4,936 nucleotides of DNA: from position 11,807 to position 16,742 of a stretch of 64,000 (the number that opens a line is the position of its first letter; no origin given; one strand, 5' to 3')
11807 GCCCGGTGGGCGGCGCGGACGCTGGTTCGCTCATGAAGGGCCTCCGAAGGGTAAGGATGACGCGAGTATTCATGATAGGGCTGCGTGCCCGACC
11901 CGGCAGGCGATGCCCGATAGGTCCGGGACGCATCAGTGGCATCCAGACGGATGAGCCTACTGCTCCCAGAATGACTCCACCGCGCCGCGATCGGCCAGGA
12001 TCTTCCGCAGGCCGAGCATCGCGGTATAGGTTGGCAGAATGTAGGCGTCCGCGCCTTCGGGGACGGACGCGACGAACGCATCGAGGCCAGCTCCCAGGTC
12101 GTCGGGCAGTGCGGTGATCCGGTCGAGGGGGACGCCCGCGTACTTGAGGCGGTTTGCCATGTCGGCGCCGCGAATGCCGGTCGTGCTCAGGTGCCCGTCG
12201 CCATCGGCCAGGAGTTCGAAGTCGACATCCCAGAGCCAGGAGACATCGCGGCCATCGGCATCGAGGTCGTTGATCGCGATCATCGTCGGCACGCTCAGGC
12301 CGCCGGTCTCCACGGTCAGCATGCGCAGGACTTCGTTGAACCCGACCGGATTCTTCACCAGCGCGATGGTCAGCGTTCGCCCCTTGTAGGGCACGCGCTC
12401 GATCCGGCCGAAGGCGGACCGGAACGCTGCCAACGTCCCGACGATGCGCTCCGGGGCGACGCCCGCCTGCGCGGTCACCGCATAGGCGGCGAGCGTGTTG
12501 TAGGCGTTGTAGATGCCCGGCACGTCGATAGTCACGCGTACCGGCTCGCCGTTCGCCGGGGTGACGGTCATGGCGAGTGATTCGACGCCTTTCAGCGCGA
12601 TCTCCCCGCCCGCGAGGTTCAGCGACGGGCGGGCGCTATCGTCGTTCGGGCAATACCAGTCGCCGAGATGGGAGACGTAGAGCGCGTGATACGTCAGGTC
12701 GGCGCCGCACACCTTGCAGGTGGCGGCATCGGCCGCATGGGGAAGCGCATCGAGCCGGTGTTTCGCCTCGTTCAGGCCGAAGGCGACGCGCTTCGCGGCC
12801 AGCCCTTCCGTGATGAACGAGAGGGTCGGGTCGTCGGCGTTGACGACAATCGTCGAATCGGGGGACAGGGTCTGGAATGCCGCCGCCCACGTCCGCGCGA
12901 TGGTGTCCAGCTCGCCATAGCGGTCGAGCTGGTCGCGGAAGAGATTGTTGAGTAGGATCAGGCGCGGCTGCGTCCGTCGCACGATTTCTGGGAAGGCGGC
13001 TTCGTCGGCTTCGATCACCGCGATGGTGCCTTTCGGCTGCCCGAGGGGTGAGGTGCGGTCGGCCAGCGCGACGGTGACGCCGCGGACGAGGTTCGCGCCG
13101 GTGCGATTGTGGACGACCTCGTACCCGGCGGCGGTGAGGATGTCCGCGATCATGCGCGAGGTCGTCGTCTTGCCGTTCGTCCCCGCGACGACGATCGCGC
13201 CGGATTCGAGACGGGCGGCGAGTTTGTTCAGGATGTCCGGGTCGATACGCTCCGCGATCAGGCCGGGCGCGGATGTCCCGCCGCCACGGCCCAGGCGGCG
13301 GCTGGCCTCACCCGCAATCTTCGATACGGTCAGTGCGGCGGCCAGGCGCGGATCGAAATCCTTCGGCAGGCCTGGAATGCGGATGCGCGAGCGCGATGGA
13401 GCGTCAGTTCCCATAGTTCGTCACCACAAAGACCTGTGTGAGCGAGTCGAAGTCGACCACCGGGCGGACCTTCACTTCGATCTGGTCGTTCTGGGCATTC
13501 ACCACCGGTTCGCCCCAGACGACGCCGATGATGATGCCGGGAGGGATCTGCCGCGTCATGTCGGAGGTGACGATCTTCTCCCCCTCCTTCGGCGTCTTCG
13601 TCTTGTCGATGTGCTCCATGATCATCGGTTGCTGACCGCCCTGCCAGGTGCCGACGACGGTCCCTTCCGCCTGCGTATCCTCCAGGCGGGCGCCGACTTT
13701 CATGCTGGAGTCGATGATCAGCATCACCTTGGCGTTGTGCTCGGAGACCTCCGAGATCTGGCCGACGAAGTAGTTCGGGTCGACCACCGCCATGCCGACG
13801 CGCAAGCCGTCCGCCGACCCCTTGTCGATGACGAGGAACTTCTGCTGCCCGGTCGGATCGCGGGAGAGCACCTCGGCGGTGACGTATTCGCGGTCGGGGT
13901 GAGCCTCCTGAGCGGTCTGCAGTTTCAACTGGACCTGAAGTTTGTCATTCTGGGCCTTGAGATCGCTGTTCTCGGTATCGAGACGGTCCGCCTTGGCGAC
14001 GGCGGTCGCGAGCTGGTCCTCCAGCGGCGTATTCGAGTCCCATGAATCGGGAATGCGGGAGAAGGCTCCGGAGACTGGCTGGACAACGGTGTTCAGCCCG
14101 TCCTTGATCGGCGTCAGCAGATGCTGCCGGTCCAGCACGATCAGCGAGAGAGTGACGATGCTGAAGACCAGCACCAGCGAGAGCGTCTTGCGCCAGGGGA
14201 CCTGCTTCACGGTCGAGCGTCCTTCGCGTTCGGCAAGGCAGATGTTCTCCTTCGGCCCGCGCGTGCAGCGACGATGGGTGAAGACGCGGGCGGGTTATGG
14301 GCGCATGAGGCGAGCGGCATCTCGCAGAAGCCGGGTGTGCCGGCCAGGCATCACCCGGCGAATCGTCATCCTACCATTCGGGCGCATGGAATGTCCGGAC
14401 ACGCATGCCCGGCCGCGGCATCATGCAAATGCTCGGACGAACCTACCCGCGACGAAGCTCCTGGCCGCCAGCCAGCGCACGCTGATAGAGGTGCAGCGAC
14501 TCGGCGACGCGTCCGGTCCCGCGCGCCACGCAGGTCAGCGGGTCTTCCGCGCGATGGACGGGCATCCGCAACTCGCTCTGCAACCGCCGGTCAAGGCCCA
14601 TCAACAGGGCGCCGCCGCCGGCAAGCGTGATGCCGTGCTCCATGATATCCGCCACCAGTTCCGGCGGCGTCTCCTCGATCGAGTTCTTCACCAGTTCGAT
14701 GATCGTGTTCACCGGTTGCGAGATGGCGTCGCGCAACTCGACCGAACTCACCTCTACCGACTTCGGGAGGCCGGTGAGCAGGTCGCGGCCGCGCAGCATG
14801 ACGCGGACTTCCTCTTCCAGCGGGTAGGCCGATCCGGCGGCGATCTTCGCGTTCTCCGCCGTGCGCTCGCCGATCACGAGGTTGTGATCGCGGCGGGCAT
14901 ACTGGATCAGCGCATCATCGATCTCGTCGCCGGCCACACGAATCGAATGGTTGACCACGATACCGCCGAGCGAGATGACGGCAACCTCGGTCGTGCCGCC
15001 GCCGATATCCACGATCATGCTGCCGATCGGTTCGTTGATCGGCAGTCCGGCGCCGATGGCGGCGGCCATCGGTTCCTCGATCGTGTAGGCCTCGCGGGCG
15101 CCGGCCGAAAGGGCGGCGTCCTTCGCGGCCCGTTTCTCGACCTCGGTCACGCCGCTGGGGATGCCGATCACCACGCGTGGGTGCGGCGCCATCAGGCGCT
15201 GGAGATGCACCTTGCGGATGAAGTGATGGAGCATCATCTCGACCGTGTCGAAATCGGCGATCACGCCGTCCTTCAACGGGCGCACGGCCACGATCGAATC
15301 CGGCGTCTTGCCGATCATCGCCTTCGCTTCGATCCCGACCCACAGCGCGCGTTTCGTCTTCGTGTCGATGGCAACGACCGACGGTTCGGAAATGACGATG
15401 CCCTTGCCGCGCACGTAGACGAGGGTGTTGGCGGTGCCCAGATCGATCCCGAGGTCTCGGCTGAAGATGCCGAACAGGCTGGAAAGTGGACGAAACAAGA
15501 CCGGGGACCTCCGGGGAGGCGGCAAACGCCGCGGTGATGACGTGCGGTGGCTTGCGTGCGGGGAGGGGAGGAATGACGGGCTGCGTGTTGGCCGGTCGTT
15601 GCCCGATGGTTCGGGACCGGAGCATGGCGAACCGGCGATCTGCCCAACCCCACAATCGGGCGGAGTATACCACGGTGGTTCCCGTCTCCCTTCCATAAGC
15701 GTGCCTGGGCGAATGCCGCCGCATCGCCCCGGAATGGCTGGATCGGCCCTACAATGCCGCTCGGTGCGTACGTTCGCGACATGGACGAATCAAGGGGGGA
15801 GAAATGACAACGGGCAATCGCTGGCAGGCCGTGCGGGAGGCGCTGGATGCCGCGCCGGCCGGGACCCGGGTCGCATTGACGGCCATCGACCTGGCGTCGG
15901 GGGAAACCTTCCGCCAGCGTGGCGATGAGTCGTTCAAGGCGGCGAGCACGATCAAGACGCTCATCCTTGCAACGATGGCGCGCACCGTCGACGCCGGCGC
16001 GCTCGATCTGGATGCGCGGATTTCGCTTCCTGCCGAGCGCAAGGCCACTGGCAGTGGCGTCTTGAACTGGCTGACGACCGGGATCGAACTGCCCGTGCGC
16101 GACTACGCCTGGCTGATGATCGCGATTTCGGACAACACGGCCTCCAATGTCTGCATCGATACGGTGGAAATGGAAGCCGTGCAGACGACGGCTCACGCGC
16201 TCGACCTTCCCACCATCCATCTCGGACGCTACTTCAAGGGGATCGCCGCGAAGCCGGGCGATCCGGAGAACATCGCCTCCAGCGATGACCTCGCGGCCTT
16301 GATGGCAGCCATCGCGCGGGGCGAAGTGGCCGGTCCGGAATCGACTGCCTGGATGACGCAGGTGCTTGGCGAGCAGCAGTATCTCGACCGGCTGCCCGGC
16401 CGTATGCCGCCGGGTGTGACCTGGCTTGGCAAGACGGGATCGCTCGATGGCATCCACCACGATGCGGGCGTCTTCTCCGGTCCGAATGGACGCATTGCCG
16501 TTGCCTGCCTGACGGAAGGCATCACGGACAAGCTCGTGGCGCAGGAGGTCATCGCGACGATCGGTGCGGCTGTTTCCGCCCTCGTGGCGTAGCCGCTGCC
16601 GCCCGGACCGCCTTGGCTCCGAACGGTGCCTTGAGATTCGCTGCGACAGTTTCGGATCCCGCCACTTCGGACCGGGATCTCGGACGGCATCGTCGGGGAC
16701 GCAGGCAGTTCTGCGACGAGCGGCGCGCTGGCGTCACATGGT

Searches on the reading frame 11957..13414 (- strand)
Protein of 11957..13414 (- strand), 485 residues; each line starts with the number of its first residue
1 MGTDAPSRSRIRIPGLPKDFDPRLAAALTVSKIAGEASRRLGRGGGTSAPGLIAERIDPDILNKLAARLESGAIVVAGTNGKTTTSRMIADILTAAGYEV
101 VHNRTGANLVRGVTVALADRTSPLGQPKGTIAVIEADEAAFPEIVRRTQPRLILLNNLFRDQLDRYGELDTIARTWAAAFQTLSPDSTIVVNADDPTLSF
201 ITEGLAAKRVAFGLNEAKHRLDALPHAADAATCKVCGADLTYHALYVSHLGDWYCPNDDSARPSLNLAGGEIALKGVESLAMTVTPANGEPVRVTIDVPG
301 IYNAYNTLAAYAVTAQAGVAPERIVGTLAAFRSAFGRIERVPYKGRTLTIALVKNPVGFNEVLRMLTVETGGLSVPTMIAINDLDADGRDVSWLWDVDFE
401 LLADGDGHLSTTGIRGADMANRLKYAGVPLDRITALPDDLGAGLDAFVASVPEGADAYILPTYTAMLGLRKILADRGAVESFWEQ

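Call 82: search_protein_families(library=pfam, proteins=[window:11957-13414:-], max_evalue=0.00001)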
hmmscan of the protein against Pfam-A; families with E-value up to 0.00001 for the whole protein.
window:11957-13414:- (485 aa): 2 families
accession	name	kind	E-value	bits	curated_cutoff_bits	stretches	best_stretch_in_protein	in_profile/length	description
PF08353.15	MurT_C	-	8.3e-30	103.5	25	1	352-466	1-110/110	MurT ligase C-terminal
PF08245.18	Mur_ligase_M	-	2.4e-19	70.5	24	1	76-219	1-152/200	Mur ligase middle domain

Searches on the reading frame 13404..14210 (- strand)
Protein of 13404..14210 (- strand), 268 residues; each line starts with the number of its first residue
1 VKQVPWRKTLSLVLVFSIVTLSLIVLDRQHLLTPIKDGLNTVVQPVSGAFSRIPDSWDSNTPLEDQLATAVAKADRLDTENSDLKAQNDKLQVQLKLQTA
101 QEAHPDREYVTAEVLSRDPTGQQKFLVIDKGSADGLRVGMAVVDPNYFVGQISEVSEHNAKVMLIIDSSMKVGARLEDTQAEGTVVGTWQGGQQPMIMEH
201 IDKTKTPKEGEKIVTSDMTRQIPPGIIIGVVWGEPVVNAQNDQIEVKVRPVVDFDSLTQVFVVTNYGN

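Call 82: search_protein_families(library=pfam, proteins=[window:13404-14210:-], max_evalue=0.00001)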
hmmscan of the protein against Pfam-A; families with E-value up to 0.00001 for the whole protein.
window:13404-14210:- (268 aa): 1 family
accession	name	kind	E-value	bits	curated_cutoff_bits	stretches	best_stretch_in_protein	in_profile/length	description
PF04085.20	MreC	-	7e-37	126.9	28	1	114-264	1-147/147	Rod shape-determining protein MreC, barrel core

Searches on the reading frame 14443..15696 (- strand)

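Call 82: search_protein_families(library=pfam, proteins=[window:14443-15696:-], max_evalue=0.00001)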
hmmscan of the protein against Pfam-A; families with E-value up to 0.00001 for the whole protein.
window:14443-15696:- (417 aa): 4 families
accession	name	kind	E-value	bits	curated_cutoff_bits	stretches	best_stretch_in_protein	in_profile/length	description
PF06723.19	MreB_Mbl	-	1.8e-140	467.9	27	1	80-403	2-324/327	MreB/Mbl protein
PF00022.25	Actin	-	5.8e-14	51.9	27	1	105-270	31-190/410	Actin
PF14450.12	FtsA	-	8.7e-10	39.5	31.8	1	228-384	2-111/127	Cell division protein FtsA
PF00012.26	HSP70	-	1.3e-09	37.3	20.6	1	172-270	133-237/599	Hsp70 protein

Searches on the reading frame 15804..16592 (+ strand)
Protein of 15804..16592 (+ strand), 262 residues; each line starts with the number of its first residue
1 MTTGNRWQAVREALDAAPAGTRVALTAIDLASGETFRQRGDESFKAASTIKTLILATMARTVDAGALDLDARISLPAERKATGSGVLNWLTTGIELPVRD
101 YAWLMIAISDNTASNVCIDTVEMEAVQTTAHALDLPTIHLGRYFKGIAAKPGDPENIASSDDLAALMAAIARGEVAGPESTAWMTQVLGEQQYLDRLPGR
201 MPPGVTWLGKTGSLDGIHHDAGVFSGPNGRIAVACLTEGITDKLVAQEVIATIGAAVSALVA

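Call 82: search_protein_families(library=pfam, proteins=[window:15804-16592:+], max_evalue=0.00001)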
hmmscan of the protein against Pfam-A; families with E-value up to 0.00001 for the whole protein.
window:15804-16592:+ (262 aa): 2 families
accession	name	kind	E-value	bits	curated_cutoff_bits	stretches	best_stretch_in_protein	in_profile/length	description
PF13354.11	Beta-lactamase2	-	3.1e-58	197.1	22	1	26-236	3-213/214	Beta-lactamase enzyme family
PF00144.29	Beta-lactamase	-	4.2e-07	29.9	27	0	36-74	41-80/329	Beta-lactamase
